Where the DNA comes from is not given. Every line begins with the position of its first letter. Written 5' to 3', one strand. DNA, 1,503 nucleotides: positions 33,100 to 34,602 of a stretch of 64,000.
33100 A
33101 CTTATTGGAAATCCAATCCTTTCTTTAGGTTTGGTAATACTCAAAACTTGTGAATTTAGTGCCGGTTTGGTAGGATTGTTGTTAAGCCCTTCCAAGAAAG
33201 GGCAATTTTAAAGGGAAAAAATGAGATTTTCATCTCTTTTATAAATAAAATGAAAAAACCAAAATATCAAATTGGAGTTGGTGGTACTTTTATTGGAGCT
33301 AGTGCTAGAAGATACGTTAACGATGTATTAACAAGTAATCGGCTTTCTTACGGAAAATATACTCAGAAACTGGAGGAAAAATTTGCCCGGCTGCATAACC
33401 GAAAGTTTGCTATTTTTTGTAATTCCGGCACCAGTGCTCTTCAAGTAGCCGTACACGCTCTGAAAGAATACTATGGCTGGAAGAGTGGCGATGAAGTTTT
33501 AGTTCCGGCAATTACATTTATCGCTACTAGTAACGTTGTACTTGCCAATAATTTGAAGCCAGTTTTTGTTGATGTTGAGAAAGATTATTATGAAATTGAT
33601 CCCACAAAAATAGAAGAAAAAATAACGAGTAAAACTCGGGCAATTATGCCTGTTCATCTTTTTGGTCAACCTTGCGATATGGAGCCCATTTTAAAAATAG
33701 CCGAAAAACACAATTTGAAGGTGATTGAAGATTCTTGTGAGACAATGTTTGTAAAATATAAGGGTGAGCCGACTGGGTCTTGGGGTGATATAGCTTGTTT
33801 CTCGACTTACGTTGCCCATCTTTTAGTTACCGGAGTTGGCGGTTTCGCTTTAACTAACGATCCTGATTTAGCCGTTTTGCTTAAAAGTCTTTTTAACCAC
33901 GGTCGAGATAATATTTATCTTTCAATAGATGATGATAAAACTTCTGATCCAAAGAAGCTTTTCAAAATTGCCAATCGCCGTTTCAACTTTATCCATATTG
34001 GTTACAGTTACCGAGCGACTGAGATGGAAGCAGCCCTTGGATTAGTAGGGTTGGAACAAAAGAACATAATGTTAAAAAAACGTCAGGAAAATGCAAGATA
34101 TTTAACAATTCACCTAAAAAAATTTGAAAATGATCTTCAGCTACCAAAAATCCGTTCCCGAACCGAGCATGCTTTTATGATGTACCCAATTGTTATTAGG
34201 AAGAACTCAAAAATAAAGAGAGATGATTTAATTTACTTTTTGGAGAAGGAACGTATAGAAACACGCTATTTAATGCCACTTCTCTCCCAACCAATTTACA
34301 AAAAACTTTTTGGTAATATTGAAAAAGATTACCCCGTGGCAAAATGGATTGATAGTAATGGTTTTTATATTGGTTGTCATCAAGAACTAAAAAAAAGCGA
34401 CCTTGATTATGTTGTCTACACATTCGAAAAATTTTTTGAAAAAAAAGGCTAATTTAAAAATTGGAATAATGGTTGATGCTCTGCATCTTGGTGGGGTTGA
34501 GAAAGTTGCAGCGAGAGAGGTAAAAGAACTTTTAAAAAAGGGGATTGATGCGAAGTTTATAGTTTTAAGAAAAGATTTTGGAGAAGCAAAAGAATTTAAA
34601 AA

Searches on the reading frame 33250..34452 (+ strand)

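Call 15: search_protein_families(library=pfam, proteins=[window:33250-34452:+], max_evalue=0.00001)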
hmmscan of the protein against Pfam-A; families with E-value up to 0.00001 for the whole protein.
window:33250-34452:+ (400 aa): 4 families
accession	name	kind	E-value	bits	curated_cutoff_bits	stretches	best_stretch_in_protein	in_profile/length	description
PF01041.23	DegT_DnrJ_EryC1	-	1.4e-95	321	19.8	1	18-391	6-358/360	DegT/DnrJ/EryC1/StrS aminotransferase family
PF01053.26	Cys_Met_Meta_PP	-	2.3e-07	30.2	27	1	38-163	54-175/381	Cys/Met metabolism PLP-dependent enzyme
PF01212.27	Beta_elim_lyase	-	7.7e-07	29.1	27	1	37-293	33-269/288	Beta-eliminating lyase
PF00155.27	Aminotran_1_2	-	1.7e-06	27.9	19.7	1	28-131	32-149/361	Aminotransferase class I and II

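Call 30: search_protein_families(library=ncbifam, proteins=[window:33250-34452:+], max_evalue=0.001)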
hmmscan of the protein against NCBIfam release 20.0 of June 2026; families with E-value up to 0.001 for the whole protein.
window:33250-34452:+ (400 aa): 23 families
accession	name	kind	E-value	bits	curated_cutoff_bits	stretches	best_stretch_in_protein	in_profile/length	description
NF011936.0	PRK15407.1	equivalog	8.4e-78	262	423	1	6-399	35-439/440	lipopolysaccharide biosynthesis protein RfbH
TIGR03588.1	PseC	equivalog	1.1e-66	225.3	423.5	1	22-395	16-379/380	UDP-4-amino-4,6-dideoxy-N-acetyl-beta-L-altrosamine transaminase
TIGR04181.1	NHT_00031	hypoth_equivalog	4.9e-58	196.7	420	1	17-354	10-339/359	LegC family aminotransferase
NF008687.0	PRK11706.1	equivalog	3.8e-56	190.5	375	1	20-396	14-374/375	dTDP-4-amino-4,6-dideoxygalactose transaminase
TIGR02379.1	ECA_wecE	subfamily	7.6e-50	169.7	434.85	1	20-394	14-373/376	dTDP-4-amino-4,6-dideoxy-D-glucose transaminase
NF008658.2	PRK11658.1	equivalog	1.5e-47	162.1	631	1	20-396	17-377/379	UDP-4-amino-4-deoxy-L-arabinose aminotransferase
TIGR04427.1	PLP_DesI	equivalog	1.6e-35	123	650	1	30-340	45-329/390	dTDP-4-dehydro-6-deoxyglucose aminotransferase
NF005816.0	PRK07682.1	equivalog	8.9e-08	31.1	620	1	40-163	78-204/390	aminotransferase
NF006095.0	PRK08247.1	equivalog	6.5e-07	28.5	585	1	40-185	57-195/369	methionine biosynthesis PLP-dependent protein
NF004975.0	PRK06348.1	equivalog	2.7e-06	26.6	549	1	78-167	111-207/384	pyridoxal phosphate-dependent aminotransferase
NF041364.1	GntC_guanitoxin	equivalog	5.6e-06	25.5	415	1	62-163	71-175/356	guanitoxin biosynthesis PLP-dependent (S)-gamma-hydroxy-L-arginine cyclodehydratase GntC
NF005817.0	PRK07683.1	equivalog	5.6e-06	25.3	575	1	55-133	93-166/387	aminotransferase A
NF005744.0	PRK07568.1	subfamily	5.8e-06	25.4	389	1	54-179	91-218/398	pyridoxal phosphate-dependent aminotransferase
NF006230.0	PRK08363.1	equivalog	7e-06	25.1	534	1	61-166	103-210/398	alanine aminotransferase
NF004770.0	PRK06108.1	subfamily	1e-05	24.5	422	1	42-167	87-215/396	pyridoxal phosphate-dependent aminotransferase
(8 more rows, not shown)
